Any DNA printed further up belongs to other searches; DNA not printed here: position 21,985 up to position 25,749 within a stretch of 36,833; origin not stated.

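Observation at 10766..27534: DISARM-like helicase+DUF1998 core combined with a beta-CASP nuclease and a giant STAND-type ATPase, with no methyltransferase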

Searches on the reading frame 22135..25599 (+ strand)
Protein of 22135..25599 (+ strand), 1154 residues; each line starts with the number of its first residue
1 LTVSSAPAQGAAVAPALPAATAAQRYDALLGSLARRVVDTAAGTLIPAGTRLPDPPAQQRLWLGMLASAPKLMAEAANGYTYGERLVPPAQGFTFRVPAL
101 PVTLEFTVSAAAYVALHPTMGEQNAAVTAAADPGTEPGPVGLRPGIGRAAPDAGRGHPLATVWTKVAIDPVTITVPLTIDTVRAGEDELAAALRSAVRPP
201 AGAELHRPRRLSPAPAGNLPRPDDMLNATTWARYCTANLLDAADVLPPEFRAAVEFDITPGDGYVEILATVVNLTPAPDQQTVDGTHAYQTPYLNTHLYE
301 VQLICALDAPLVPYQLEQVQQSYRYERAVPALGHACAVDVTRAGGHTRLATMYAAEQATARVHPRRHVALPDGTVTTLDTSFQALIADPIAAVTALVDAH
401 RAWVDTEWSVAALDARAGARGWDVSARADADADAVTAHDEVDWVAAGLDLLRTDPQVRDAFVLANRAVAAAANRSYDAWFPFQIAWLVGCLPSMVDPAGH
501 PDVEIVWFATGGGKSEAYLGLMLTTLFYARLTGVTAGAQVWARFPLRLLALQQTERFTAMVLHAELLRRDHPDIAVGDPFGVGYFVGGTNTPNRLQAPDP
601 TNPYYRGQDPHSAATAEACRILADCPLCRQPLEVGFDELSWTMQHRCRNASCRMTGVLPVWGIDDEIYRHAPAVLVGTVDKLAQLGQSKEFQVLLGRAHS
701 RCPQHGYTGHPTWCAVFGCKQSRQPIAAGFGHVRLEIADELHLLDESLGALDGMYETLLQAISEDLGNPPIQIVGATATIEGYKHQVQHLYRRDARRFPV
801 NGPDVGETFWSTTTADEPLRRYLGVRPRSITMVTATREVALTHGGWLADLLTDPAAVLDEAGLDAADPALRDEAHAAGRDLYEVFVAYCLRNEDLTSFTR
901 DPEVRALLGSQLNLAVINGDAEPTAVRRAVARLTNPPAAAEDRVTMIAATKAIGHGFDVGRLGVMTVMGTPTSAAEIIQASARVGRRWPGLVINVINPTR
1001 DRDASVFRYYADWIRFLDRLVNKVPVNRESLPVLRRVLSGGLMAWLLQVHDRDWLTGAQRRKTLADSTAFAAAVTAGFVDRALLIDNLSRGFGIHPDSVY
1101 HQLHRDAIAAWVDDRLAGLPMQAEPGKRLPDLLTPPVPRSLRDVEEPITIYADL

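Call 3: search_protein_families(library=pfam, proteins=[window:22135-25599:+], max_evalue=0.01)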
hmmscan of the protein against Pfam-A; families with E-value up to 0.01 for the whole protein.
window:22135-25599:+ (1154 aa): 2 families
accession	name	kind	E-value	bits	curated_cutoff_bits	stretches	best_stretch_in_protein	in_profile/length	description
PF00270.35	DEAD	-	6.9e-06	26.3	26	0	506-562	19-70/167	DEAD/DEAH box helicase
PF00271.37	Helicase_C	-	0.00013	22.7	23.5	1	911-986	39-108/110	Helicase conserved C-terminal domain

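Call 4: search_protein_families(library=padloc, proteins=[window:22135-25599:+], max_evalue=0.01)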
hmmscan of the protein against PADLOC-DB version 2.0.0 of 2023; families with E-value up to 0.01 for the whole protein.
window:22135-25599:+ (1154 aa): 10 families
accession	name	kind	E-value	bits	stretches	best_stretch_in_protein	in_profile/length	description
PDLC02575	DrmA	-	4.5e-94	313.9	2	391-868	25-528/837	DrmA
PDLC02576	DrmA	-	9.1e-88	293.2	2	307-839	343-874/1235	DrmA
PDLC02571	DrmA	-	1.9e-65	219.2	3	440-599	367-559/1282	DrmA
PDLC02567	DrmA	-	1.5e-56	189.4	2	473-826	989-1377/1750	DrmA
PDLC02577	DrmA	-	2.4e-41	139.7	2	536-826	12-330/697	DrmA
PDLC02568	DrmA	-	4.5e-32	109.4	2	650-825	74-249/611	DrmA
PDLC02574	DrmA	-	3.1e-16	57.2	1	922-1039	20-132/269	DrmA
PDLC02573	DrmA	-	5.7e-08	29.2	1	666-1027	516-879/1018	DrmA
PDLC02569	DrmA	-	0.0016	14.2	1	942-1010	829-896/1095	DrmA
PDLC02570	DrmA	-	0.0089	12.4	0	946-1010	584-648/851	DrmA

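Call 5: search_protein_families(library=ncbifam, proteins=[window:22135-25599:+], max_evalue=0.1)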
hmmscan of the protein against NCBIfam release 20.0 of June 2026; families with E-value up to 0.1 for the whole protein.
window:22135-25599:+ (1154 aa): 2 families
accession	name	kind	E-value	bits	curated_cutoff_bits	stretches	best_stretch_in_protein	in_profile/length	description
NF038325.1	DISARM_DrmAS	equivalog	8.7e-107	358.4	950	2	316-834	248-834/1165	DISARM system helicase DrmA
NF038326.1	DISARM_DrmAL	exception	2.5e-64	217.4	999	3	439-596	387-577/1329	DISARM system helicase DrmA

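Call 33: find_homologous_proteins(query=window:22135-25596:+, max_evalue=1e-20)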
Query window:22135-25596:+ (1154 aa): 40 proteins with E <= 1e-20 among 8000 candidates.
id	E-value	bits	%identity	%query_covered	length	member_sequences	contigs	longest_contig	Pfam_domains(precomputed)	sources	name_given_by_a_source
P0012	0.0e+0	2626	100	100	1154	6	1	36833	PF00270.36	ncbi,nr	ncbi:MAG: hypothetical protein QG671_529 [Actinomycetota bacterium]|nr:hypothetical protein [Actinom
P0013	0.0e+0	1881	74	98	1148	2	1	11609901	PF00270.36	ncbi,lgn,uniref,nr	ncbi:hypothetical protein [Kutzneria sp. CA-103260]|uniref:hypothetical protein n=1 Tax=Kutzneria sp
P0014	0.0e+0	1798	70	99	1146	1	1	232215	PF00270.36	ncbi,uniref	ncbi:hypothetical protein AB0F43_30935 [Kribbella sp. NPDC023972]|uniref:DEAD/DEAH box helicase fami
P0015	0.0e+0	1773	71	98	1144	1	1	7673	PF00270.36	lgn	-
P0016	0.0e+0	1762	70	98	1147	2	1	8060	-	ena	-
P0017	0.0e+0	1740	68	100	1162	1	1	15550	-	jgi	jgi:hypothetical protein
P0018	0.0e+0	1699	76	85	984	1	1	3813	PF00270.36,PF00271.38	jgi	jgi:hypothetical protein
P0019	0.0e+0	1686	66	98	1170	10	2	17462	PF00270.36,PF00271.38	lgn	-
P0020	0.0e+0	1681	66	100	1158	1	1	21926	PF00270.36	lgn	-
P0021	0.0e+0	1679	67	99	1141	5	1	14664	PF00270.36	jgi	jgi:hypothetical protein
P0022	0.0e+0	1675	66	98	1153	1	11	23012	PF00270.36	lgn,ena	-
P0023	0.0e+0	1654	66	98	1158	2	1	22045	PF00270.36,PF00271.38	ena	-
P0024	0.0e+0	1636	65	98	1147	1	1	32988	PF00270.36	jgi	jgi:hypothetical protein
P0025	0.0e+0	1631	64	99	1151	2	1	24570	PF00270.36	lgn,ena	-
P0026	0.0e+0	1617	66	98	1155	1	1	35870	PF00270.36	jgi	jgi:hypothetical protein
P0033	0.0e+0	1522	61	99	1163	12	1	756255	PF00270.36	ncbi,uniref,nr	ncbi:hypothetical protein [Streptomyces sp. NRRL S-118]|uniref:hypothetical protein n=1 Tax=Streptom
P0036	0.0e+0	1464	61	98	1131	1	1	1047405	PF00271.38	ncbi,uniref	ncbi:helicase-related protein [Kribbella sp. NPDC056861]|uniref:helicase-related protein n=1 Tax=Kri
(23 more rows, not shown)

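Call 34: find_encoding_contigs(protein=P0013, flank=10000, max_places=1)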
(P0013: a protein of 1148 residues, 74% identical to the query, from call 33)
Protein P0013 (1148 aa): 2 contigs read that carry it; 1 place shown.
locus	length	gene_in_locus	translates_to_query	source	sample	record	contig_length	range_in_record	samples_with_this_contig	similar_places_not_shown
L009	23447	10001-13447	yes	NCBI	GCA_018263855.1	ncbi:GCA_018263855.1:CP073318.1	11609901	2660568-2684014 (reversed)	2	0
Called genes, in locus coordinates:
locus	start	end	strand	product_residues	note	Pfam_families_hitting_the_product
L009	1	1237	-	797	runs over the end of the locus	PF24957:DrmE_C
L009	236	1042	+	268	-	-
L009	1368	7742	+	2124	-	-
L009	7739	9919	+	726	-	PF00753:Lactamase_B, PF23023:Anti-Pycsar_Apyc1 (weak), PF12706:Lactamase_B_2, PF16661:Lactamase_B_6 (weak), PF10996:Beta-Casp, PF07521:RMMBL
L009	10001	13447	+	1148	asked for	PF00270:DEAD (faint)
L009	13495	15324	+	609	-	-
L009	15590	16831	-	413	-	PF11796:DUF3323, PF09664:DUF2399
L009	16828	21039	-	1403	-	PF13558:SbcC_Walker_B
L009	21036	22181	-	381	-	PF09661:DUF2398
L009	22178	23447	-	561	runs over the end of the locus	PF09660:DUF2397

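Call 35: find_encoding_contigs(protein=P0033, flank=10000, max_places=1)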
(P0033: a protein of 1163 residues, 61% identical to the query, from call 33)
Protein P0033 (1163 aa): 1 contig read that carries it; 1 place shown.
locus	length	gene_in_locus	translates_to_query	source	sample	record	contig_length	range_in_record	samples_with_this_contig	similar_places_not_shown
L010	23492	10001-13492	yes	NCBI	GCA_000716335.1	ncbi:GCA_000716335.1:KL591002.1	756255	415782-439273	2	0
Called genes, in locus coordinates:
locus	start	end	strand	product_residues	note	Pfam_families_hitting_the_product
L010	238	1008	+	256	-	-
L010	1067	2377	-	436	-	PF01336:tRNA_anti-codon, PF00152:tRNA-synt_2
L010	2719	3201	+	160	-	PF00583:Acetyltransf_1, PF13508:Acetyltransf_7, PF13673:Acetyltransf_10 (weak), PF08445:FR47 (weak)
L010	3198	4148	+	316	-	-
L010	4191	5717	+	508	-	PF13520:AA_permease_2, PF00324:AA_permease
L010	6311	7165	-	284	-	PF08445:FR47 (weak)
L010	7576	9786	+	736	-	PF24957:DrmE_C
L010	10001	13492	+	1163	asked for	PF00270:DEAD (faint)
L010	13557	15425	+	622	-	-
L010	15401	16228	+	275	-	PF13091:PLDc_2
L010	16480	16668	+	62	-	-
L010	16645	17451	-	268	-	PF03852:Vsr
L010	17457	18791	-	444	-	PF00145:DNA_methylase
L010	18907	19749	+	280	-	PF01541:GIY-YIG (weak), PF09517:RE_Eco29kI (faint)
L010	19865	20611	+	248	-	PF09517:RE_Eco29kI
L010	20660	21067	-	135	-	-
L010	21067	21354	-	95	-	-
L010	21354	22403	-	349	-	PF03864:Phage_cap_E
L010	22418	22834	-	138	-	-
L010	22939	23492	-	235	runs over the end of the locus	-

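Call 37: find_related_loci(query=A1, collection=genome_contigs, flank=10000)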
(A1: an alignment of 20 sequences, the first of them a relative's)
Query A1 (1154 aa) in genome_contigs; peptide patterns used: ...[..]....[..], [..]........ (x = any residue, [..] = any of these).
600 stretches matched a pattern (row limit reached: there are more); 595 encode a relative of the query (tblastn E <= 1e-3); the best 80 are kept; 80 distinct loci.
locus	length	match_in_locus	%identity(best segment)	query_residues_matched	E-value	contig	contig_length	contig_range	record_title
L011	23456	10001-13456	61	19-1154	0e+0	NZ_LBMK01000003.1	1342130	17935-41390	Streptomyces yangpuensis strain fd2-tb scaffold_03.1, whole genome shotgun sequence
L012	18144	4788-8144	56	27-1154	0e+0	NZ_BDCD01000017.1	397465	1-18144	Nocardia yamanashiensis NBRC 100130, whole genome shotgun sequence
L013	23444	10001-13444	53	2-1154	0e+0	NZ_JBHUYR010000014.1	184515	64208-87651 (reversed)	Streptomyces sp. NPDC057280 NPDC057280_383_C10.ctg-0014, whole genome shotgun sequence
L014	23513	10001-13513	50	1-1154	0e+0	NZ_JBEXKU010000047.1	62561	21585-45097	Streptomyces sp. NPDC004647 NPDC004647_151_A3.ctg-0047, whole genome shotgun sequence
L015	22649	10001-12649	31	283-1153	7e-113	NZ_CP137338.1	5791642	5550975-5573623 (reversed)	Altericista sp. CCNU0014 chromosome, complete genome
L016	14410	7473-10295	30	240-1148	1e-102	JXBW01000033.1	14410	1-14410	Alicyclobacillus tengchongensis strain CGMCC1504 Contig33, whole genome shotgun sequence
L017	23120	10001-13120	29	9-1054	9e-98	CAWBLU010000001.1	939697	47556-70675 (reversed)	MAG: uncultured Chloroflexia bacterium isolate MFD02416.bin.1.291 genome assembly, contig: contig_13880, whole genome sh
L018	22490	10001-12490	32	263-1074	7e-95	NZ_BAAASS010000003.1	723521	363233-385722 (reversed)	Streptomyces fimbriatus strain JCM 5080 sequence03, whole genome shotgun sequence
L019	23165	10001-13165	30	8-1074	1e-94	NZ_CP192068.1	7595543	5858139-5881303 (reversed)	Streptomyces sp. CA-146814 chromosome, complete genome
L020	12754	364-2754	32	311-1089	2e-93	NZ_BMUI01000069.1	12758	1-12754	Streptomyces olivaceoviridis strain JCM 4499 sequence069, whole genome shotgun sequence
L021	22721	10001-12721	28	297-1150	1e-90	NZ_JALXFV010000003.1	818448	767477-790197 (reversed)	Halomarina rubra strain ZS-47-S platanus_K_default_3, whole genome shotgun sequence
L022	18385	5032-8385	28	88-1148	2e-92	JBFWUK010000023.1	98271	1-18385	MAG: Vicinamibacterales bacterium isolate CA_2019_TPBF_69 NODE_1908_length_98271_cov_18.467965_TPBF, whole genome shotgu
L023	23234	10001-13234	29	67-1145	9e-91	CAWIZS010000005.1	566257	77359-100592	MAG: uncultured Acidobacteriota bacterium isolate MFD06092.bin.1.230 genome assembly, contig: contig_35684, whole genome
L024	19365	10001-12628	31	282-1148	2e-86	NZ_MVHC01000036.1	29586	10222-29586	Mycolicibacter algericus DSM 45454 Mycobacterium_algericum_DSM45454_contig36, whole genome shotgun sequence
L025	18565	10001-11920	33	431-1046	1e-84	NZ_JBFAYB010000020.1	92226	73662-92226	Streptomyces sp. NPDC051907 NPDC051907_48_A8.ctg-0020, whole genome shotgun sequence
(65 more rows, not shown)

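Call 40: find_related_loci(query=A1, collection=metagenome_contigs, flank=10000)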
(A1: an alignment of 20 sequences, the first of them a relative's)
Query A1 (1154 aa) in metagenome_contigs; peptide patterns used: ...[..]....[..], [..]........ (x = any residue, [..] = any of these).
600 stretches matched a pattern (row limit reached: there are more); 597 encode a relative of the query (tblastn E <= 1e-3); the best 80 are kept; 80 distinct loci.
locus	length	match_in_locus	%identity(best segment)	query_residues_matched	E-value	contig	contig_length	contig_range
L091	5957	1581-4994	56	19-1154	0e+0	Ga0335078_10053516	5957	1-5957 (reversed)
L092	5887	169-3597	55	4-1154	0e+0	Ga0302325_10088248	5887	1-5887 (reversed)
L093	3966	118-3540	50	12-1154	0e+0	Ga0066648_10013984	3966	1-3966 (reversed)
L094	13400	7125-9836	33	248-1151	5e-117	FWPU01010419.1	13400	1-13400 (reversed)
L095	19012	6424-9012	33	298-1153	3e-115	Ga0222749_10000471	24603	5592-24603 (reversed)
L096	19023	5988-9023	28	163-1152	8e-112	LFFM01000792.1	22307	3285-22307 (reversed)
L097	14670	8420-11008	32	308-1153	1e-110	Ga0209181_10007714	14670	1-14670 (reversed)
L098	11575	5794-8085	33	294-1049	9e-109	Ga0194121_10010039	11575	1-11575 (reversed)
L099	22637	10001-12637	30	254-1048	4e-108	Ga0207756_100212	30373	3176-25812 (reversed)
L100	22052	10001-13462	28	85-1103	4e-108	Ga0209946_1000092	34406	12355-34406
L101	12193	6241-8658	32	308-1095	1e-105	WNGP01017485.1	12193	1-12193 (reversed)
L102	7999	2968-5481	31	311-1153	2e-102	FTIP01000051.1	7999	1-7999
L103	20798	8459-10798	31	321-1052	8e-98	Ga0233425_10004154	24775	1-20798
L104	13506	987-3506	32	311-1154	7e-97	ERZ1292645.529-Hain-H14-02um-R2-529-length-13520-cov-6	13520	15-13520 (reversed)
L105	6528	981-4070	28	232-1150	2e-97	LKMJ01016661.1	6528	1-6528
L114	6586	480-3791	28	104-1154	7e-89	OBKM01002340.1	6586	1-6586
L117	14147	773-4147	27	84-1154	1e-87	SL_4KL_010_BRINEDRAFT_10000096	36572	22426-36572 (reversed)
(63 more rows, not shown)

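Call 42: find_encoding_contigs(protein=P0014, flank=10000, max_places=1)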
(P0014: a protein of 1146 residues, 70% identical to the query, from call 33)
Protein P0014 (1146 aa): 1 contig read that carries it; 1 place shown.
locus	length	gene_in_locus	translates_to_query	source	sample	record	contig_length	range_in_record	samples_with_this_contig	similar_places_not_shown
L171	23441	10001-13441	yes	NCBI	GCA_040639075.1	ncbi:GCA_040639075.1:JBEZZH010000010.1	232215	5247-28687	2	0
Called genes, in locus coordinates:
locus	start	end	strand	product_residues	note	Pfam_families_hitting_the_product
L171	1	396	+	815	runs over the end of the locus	PF24957:DrmE_C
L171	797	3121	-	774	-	PF00753:Lactamase_B, PF23023:Anti-Pycsar_Apyc1 (weak), PF12706:Lactamase_B_2, PF16661:Lactamase_B_6, PF10996:Beta-Casp, PF07521:RMMBL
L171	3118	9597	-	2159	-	-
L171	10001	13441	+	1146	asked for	PF00270:DEAD (faint)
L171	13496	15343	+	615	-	-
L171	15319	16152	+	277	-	PF13091:PLDc_2 (weak)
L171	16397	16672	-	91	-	PF12728:HTH_17 (weak)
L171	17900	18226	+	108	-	-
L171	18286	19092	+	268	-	PF13020:NOV_C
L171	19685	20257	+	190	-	PF13302:Acetyltransf_3, PF00583:Acetyltransf_1, PF13523:Acetyltransf_8 (weak)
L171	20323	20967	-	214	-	-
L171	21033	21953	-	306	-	PF13700:DUF4158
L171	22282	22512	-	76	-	-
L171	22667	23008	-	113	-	-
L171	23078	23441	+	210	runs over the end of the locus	-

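Call 43: find_encoding_contigs(protein=P0036, flank=10000, max_places=1)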
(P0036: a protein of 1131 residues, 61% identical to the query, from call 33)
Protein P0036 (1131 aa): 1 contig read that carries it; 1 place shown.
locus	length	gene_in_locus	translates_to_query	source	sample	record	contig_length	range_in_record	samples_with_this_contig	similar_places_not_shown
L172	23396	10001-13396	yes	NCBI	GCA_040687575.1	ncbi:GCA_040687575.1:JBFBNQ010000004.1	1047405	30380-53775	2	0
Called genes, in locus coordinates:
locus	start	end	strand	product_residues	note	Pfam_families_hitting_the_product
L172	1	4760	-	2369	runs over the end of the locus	PF00109:ketoacyl-synt, PF02801:Ketoacyl-synt_C, PF16197:KAsynt_C_assoc, PF00698:Acyl_transf_1, PF21089:PKS_DH_N, PF14765:PS-DH, PF08241:Methyltransf_11, PF08242:Methyltransf_12, +10 more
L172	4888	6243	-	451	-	PF01565:FAD_binding_4, PF08031:BBE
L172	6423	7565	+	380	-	PF02983:Pro_Al_protease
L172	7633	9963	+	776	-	PF24957:DrmE_C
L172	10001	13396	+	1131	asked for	PF00271:Helicase_C (weak)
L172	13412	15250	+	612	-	-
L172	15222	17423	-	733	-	PF00753:Lactamase_B, PF23023:Anti-Pycsar_Apyc1 (weak), PF12706:Lactamase_B_2, PF10996:Beta-Casp, PF07521:RMMBL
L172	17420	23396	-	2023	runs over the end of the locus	PF13401:AAA_22 (weak)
